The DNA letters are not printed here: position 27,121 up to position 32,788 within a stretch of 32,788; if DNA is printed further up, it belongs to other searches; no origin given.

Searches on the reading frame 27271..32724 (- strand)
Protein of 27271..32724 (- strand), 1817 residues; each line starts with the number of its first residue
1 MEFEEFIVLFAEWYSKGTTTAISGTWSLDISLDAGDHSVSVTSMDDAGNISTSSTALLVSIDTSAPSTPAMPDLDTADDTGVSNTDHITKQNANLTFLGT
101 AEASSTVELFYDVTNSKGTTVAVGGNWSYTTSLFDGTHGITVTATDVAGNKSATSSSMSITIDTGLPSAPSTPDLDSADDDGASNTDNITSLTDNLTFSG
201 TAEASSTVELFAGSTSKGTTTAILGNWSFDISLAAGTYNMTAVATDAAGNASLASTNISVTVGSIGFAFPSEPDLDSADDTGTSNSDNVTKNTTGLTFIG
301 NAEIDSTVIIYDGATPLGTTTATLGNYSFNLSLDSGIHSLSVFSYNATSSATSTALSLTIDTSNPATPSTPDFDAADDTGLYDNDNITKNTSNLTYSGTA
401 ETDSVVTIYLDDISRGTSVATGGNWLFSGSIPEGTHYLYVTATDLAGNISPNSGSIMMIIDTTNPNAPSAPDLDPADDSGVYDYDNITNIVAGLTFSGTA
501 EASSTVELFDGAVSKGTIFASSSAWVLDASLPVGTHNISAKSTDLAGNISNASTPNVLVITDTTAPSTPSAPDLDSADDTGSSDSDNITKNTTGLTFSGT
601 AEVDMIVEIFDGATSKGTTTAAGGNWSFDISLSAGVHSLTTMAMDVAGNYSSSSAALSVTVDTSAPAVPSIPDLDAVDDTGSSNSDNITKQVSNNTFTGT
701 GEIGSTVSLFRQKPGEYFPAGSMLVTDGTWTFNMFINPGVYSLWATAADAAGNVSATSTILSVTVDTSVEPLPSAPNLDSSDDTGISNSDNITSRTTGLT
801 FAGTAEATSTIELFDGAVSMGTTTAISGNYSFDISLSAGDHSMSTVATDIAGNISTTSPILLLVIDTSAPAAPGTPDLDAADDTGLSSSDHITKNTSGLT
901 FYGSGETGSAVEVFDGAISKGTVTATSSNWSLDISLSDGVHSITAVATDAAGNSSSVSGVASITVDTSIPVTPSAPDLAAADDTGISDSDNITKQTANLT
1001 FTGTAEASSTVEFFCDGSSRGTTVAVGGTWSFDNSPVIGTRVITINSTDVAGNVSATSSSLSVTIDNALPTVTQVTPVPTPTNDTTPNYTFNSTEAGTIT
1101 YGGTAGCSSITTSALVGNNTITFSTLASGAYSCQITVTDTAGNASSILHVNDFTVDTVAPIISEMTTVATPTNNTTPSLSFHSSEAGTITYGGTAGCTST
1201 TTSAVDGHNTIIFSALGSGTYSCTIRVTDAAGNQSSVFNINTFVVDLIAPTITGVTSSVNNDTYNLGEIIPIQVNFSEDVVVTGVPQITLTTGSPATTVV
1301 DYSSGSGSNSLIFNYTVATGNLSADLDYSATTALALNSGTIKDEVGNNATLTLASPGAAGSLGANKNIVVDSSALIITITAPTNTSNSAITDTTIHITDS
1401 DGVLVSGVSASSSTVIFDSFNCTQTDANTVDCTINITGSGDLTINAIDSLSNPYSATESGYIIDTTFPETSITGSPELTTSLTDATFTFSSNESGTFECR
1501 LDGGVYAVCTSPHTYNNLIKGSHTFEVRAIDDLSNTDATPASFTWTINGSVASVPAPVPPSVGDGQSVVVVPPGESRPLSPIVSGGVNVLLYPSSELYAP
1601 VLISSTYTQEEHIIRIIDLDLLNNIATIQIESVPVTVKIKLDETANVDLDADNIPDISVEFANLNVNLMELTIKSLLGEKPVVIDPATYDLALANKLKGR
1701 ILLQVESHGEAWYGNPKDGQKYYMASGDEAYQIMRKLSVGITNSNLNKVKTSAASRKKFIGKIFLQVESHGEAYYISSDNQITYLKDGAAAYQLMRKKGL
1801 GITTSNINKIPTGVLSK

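Call 13: search_protein_families(library=pfam, proteins=[window:27271-32724:-], max_evalue=0.01)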
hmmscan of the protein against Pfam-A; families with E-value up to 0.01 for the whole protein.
window:27271-32724:- (1817 aa): 9 families
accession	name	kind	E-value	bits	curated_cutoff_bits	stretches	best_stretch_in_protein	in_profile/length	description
PF19077.6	Big_13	-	2.4e-160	522.9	27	13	69-164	5-102/102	Bacterial Ig-like domain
PF17936.7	Big_6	-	7.5e-33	113.1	27.6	4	795-859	11-78/83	Bacterial Ig domain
PF15418.12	DUF4625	-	2e-12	48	27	0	1216-1236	103-123/131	Domain of unknown function (DUF4625)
PF07495.19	Y_Y_Y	-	4.5e-08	33.3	26.6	0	1514-1547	31-64/65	Y_Y_Y domain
PF13750.12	Big_3_3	-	1.3e-07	31.8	27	0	1214-1331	10-127/157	Bacterial Ig-like domain (group 3)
PF09136.16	Glucodextran_B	-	1.3e-07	31.8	27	0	112-158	34-79/83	Glucodextranase, domain B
PF16967.11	TcfC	-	2.8e-06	27.2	29.4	0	1116-1141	31-56/68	E-set like domain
PF14347.11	DUF4399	-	0.00027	21.7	28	0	229-262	54-90/91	Domain of unknown function (DUF4399)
PF03724.22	META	-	0.0021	18.5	24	0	1073-1141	12-75/109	META domain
